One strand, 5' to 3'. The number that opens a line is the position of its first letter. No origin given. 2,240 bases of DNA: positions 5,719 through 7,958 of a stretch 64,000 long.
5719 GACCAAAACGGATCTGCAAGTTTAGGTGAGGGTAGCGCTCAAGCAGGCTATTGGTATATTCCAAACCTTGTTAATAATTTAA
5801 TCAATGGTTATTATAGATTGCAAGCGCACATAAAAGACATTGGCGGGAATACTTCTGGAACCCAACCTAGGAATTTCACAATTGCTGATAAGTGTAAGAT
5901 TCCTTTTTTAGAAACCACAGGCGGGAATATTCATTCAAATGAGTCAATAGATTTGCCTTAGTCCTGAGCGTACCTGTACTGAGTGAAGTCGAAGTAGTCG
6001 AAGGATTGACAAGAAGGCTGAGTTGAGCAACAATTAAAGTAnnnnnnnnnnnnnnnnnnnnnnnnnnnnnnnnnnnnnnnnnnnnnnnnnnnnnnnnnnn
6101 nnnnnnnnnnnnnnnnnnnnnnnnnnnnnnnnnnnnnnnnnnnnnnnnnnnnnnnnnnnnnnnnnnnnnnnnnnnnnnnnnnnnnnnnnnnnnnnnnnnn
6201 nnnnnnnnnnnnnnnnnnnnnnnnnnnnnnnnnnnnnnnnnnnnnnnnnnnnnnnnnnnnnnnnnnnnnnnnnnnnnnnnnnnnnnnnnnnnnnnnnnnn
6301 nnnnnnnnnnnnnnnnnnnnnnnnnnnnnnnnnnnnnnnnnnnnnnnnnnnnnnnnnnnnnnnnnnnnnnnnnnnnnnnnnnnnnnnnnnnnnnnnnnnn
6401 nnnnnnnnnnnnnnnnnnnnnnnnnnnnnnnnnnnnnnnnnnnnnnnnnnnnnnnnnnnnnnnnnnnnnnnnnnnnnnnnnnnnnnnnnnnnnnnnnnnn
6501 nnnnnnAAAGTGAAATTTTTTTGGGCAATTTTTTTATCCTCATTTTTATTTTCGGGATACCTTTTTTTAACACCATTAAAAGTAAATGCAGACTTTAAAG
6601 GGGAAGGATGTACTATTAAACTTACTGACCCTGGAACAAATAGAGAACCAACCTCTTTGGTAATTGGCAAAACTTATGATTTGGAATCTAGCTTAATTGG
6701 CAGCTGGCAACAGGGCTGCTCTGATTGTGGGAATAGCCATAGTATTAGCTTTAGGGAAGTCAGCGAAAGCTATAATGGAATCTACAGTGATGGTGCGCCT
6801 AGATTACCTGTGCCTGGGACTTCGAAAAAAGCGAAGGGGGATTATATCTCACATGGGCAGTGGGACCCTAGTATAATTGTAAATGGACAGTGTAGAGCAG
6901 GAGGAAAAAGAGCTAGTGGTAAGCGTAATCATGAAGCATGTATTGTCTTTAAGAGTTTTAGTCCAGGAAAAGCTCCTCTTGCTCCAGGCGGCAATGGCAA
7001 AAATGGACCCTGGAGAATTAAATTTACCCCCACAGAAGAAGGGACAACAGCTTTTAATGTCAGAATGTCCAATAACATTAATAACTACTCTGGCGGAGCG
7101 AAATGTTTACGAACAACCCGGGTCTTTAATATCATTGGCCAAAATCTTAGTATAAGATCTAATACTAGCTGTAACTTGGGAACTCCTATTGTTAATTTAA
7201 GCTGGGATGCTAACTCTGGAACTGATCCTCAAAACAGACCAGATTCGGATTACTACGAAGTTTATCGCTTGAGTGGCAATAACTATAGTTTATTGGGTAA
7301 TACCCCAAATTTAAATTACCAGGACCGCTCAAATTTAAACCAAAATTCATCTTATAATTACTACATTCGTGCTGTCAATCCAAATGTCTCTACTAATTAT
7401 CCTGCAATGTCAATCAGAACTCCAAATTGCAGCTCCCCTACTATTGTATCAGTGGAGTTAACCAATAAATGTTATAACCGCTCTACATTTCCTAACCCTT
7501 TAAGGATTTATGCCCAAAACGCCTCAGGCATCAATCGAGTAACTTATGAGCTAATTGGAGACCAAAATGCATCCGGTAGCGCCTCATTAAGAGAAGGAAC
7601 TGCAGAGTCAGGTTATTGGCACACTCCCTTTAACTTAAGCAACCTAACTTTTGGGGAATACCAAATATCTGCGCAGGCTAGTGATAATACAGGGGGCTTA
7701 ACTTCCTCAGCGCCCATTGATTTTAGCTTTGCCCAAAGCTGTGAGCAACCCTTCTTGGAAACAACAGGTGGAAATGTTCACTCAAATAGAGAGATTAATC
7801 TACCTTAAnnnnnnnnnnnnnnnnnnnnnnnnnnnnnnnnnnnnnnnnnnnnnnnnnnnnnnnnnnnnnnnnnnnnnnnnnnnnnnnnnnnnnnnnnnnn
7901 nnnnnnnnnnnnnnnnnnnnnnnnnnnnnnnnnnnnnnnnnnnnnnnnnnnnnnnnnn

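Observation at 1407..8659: Cluster of secreted proteins: a dockerin-bearing protein and two large paralogs sharing a conserved C-terminal module that ends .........(I/V)HSN..I(D/N)LP at the stop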

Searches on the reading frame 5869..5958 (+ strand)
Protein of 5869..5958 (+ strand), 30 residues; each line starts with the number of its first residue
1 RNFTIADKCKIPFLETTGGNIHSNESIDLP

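Call 44: search_protein_representatives(alignment_id=A4)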
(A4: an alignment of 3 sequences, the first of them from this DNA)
Query: 3 sequences, 30 profile positions. Proteins with E-value up to 0.001 (for the whole library): 55; up to 1e-10: 3; up to 1e-30: 0. The best 55 are listed.
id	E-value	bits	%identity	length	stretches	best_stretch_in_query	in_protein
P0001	1.7e-15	72.3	-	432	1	1-30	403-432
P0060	1.7e-14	69.0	-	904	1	1-30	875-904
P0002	1.2e-12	63.2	-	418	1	1-30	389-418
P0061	1.7e-07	46.7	-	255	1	8-30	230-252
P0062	1.7e-07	46.7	-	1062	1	3-27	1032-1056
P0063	2.4e-07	46.2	-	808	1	9-30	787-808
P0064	5.6e-07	45.0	-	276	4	4-26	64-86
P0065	9.0e-06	41.2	-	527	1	8-30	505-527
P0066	1.2e-05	40.8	-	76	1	3-30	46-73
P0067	1.2e-05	40.8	-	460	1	11-30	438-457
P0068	1.5e-05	40.4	-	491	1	3-30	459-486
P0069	1.9e-05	40.1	-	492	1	2-29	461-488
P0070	2.9e-05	39.5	-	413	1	11-30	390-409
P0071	4.8e-05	38.8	-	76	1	7-30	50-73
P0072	5.2e-05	38.7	-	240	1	6-30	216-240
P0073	5.4e-05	38.7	-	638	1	10-30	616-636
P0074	5.8e-05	38.6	-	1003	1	2-27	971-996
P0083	1.5e-04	37.3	-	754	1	11-27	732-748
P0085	1.8e-04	37.0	-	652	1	2-30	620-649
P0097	5.3e-04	35.5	-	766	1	11-30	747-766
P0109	8.4e-04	34.9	-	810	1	10-30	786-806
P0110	8.4e-04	34.9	-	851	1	7-30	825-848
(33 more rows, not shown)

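Call 49: find_encoding_contigs(protein=P0062, flank=6000, max_places=2)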
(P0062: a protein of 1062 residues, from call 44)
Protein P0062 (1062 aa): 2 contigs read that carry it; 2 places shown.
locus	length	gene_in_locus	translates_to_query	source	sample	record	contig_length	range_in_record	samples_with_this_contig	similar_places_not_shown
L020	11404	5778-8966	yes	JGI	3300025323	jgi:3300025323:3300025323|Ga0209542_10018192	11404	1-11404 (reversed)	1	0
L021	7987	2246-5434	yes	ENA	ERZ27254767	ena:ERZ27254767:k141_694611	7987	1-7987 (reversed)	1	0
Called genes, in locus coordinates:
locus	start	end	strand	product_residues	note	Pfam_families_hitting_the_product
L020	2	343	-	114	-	?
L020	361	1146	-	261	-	PF02457:DAC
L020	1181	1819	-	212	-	PF00588:SpoU_methylase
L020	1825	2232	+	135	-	-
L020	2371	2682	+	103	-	-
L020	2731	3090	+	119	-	PF13470:PIN_3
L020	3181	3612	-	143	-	PF01850:PIN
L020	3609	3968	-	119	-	-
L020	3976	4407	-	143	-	PF13470:PIN_3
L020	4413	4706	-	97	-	PF04014:MazE_antitoxin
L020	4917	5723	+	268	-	-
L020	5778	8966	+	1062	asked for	PF07705:CARDB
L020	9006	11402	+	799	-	?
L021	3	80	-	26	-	?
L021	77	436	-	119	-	-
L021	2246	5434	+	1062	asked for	PF07705:CARDB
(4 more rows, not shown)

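Call 57: list_cluster_members(proteins=[P0063, P0065, P0068, P0069, P0073, P0074, P0083, P0097, P0109, P0110])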
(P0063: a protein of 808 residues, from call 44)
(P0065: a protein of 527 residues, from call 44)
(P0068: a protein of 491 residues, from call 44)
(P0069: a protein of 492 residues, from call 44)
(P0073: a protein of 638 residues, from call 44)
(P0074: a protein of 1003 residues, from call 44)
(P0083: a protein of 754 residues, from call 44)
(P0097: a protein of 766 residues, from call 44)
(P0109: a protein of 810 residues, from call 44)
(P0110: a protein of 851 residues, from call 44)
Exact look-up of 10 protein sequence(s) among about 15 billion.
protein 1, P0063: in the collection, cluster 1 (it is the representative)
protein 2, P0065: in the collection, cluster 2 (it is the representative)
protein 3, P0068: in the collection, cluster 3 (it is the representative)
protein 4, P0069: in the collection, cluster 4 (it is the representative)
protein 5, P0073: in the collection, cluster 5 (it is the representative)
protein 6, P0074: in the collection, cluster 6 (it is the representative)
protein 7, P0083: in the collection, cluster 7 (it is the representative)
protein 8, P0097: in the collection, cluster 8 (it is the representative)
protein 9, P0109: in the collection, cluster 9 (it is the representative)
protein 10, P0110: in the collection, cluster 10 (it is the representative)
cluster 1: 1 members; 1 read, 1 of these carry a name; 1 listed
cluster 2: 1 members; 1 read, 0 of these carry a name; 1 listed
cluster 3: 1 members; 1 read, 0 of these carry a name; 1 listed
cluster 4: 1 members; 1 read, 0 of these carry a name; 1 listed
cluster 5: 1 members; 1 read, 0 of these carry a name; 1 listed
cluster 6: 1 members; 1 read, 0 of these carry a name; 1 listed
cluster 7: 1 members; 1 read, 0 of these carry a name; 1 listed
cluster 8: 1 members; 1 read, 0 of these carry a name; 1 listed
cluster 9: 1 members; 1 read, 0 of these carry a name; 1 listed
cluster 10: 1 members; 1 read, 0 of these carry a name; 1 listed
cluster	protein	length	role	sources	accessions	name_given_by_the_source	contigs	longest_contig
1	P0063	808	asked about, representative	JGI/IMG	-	fibronectin type 3 domain-containing protein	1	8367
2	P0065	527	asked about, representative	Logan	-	-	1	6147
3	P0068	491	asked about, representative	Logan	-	-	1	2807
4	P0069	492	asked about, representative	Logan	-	-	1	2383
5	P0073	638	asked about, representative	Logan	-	-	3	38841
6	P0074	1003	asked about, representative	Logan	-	-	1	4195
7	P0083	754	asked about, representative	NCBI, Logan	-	-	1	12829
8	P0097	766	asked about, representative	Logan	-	-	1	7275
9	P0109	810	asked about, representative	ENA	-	-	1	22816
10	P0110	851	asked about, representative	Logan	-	-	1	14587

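Call 58: find_encoding_contigs(protein=P0073, flank=8000, max_places=1)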
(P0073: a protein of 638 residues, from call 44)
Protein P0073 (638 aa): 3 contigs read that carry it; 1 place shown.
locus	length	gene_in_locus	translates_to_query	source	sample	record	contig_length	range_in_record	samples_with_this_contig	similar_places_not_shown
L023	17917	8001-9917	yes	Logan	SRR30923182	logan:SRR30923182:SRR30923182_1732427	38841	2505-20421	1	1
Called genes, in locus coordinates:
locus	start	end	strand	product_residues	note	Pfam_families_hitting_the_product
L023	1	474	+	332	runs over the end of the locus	-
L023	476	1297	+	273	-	-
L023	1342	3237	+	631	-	-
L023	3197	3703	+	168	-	-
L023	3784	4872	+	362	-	-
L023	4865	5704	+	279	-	-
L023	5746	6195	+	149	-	-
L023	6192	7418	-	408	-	-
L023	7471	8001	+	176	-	-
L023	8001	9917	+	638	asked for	-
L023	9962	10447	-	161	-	PF00293:NUDIX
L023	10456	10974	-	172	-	PF00588:SpoU_methylase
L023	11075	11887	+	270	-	-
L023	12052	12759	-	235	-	PF01255:Prenyltransf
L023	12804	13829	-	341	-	PF00348:polyprenyl_synt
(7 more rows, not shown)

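Call 59: find_encoding_contigs(protein=P0109, flank=8000, max_places=1)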
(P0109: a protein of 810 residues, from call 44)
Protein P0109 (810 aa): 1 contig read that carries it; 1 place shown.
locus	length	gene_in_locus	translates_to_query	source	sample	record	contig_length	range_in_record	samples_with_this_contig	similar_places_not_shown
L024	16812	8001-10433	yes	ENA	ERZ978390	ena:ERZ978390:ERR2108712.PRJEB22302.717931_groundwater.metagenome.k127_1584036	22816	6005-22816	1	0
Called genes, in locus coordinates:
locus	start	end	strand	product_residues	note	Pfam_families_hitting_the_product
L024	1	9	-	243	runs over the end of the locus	PF07942:CARME (faint), PF13489:Methyltransf_23, PF13847:Methyltransf_31, PF08241:Methyltransf_11, PF08242:Methyltransf_12, PF13649:Methyltransf_25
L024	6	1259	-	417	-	PF00464:SHMT, PF00155:Aminotran_1_2 (weak)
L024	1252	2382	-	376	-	PF01820:Dala_Dala_lig_N, PF02222:ATP-grasp, PF07478:Dala_Dala_lig_C, PF02786:CPSase_L_D2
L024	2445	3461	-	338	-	PF01427:Peptidase_M15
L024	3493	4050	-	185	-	-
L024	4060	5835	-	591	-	PF01427:Peptidase_M15, PF01053:Cys_Met_Meta_PP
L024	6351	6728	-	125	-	PF05168:HEPN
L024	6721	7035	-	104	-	PF01909:NTP_transf_2, PF18765:Polbeta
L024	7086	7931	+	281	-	-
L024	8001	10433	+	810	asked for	PF16158:N_BRCA1_IG (faint)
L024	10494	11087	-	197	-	-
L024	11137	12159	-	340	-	PF01933:CofD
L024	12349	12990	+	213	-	PF14528:LAGLIDADG_3 (faint)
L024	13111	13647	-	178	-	-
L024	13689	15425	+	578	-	PF13522:GATase_6, PF13537:GATase_7, PF01380:SIS, PF13580:SIS_2 (faint), PF01380:SIS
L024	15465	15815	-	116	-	-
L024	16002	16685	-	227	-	PF05552:MS_channel_1st_1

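Call 60: find_encoding_contigs(protein=P0083, flank=8000, max_places=1)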
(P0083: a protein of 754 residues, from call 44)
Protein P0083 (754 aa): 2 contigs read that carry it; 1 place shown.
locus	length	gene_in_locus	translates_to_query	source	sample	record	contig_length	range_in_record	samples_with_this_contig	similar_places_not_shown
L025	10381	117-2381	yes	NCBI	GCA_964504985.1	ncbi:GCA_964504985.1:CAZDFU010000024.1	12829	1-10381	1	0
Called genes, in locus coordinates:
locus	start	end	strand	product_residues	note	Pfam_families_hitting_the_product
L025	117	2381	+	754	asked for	PF07705:CARDB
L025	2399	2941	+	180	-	-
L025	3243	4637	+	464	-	PF17802:SpaA (faint), PF13620:CarboxypepD_reg (weak)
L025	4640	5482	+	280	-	-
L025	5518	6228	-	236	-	PF01255:Prenyltransf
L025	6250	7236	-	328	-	PF00348:polyprenyl_synt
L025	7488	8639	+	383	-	PF00368:HMG-CoA_red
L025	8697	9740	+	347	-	PF08540:HMG_CoA_synt_C (faint), PF08541:ACP_syn_III_C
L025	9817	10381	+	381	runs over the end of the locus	PF00108:Thiolase_N, PF00109:ketoacyl-synt (weak), PF08545:ACP_syn_III (weak), PF02803:Thiolase_C, PF22691:Thiolase_C_1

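Call 84: search_protein_families(library=ncbifam, proteins=[P0062, P0109, P0073, P0085], max_evalue=0.01)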
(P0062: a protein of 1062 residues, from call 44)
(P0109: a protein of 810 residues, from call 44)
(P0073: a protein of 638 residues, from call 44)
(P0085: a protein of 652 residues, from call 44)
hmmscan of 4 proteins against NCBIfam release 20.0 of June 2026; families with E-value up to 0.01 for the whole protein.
P0062 (1062 aa): 0 families

P0109 (810 aa): 0 families

P0073 (638 aa): 0 families

P0085 (652 aa): 0 families

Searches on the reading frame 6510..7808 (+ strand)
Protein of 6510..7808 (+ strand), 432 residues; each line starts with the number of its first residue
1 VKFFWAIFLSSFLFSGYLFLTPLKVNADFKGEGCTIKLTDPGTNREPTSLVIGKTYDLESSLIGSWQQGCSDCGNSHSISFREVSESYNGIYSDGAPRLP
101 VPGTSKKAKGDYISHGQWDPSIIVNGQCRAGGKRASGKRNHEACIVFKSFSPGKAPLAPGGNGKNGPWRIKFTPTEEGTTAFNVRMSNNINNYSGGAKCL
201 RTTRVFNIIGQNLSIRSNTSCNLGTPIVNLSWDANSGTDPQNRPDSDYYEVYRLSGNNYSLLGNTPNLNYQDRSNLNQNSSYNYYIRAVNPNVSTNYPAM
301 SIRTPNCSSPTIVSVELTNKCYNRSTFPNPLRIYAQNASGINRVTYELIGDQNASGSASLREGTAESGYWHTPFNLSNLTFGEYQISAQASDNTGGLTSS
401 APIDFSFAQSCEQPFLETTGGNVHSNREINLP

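Call 3: search_protein_families(library=pfam, proteins=[window:6510-7808:+], max_evalue=1)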
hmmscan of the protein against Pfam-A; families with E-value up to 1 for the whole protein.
window:6510-7808:+ (432 aa): 5 families
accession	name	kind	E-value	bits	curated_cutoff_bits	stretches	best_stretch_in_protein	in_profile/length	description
PF21910.2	GH85_C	-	0.0025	18.7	27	1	242-293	25-81/95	GH85 endohexosaminidases, C-terminal domain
PF17957.7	Big_7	-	0.045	14.8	24.1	0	331-388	22-70/70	Bacterial Ig domain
PF16586.11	DUF5060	-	0.05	14.3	27.2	1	162-186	48-69/70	Domain of unknown function (DUF5060)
PF00041.27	fn3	-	0.052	14.2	25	1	228-291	16-71/84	Fibronectin type III domain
PF00801.26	PKD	-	0.19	12.2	23.5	0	363-403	39-78/80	PKD domain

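Call 4: search_protein_families(library=ncbifam, proteins=[window:6510-7808:+], max_evalue=1)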
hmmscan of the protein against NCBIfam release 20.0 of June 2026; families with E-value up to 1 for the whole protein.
window:6510-7808:+ (432 aa): 0 families

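Call 7: find_homologous_proteins(query=window:6510-7808:+, max_evalue=0.001)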
Query window:6510-7808:+ (432 aa): 2 proteins with E <= 0.001 among 4934 candidates.
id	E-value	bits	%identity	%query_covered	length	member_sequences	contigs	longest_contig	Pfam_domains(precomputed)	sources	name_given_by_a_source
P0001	1.0e-294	995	100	100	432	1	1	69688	-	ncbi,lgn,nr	ncbi:hypothetical protein HYS91_00405 [Candidatus Daviesbacteria bacterium]|nr:hypothetical protein 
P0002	3.1e-26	111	32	91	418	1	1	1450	-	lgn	-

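Call 9: find_encoding_contigs(protein=P0002, flank=10000)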
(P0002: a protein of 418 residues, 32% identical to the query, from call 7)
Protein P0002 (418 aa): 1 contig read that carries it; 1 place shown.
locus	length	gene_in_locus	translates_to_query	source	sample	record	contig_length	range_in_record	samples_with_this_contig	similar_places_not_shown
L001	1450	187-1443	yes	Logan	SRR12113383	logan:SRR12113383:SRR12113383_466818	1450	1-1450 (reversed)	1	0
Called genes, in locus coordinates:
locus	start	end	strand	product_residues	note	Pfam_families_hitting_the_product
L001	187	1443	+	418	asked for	-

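Call 10: find_encoding_contigs(protein=P0001, flank=10000)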
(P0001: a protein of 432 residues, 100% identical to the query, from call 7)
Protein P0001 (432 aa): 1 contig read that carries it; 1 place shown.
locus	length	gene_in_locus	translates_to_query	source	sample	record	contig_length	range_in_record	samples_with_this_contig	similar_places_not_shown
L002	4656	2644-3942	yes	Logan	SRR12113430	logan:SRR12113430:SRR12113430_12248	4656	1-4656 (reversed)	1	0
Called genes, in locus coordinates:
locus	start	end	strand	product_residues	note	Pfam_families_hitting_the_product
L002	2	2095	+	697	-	?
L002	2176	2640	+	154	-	-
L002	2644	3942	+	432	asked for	-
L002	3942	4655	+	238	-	?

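Call 76: predict_structure(alignment_id=A7)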
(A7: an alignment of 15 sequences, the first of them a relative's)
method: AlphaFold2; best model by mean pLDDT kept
length: 432 residues; sequences in the alignment: 15
mean_pLDDT: 65.1   pTM: 0.40
mean pLDDT of the five models: 65.1, 63.3, 62.0, 61.5, 61.1
residues with pLDDT >= 90: 131; 70-90: 83; 50-70: 62; < 50: 156
segments of 3 or more residues with pLDDT < 50: 18-35, 62-165, 176-209
pLDDT, mean of each block of 10 residues (from residue 1): 77 58 30 46 58 63 40 35 32 30 28 26 27 29 32 29 49 51 44 40 44 81 90 75 71 94 92 93 92 85 85 92 93 93 96 94 96 87 96 89 94 76 73 53
secondary structure, 60 per line:
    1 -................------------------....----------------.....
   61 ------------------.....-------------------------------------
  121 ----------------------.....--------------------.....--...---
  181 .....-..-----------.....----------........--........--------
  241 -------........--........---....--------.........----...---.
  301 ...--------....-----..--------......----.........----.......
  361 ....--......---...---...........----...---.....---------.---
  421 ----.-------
elements in order: H2-17 E36-39 E56-60 E79-83 E143-147 E168-172 E175-177 E181-185 E200-204 E215-222 E225-232 E248-255 E258-265 E269-272 E281-289 E294-296 E300-303 E312-315 E331-336 E341-349 E354-364 E367-372 E382-392 E397-399 E403-407
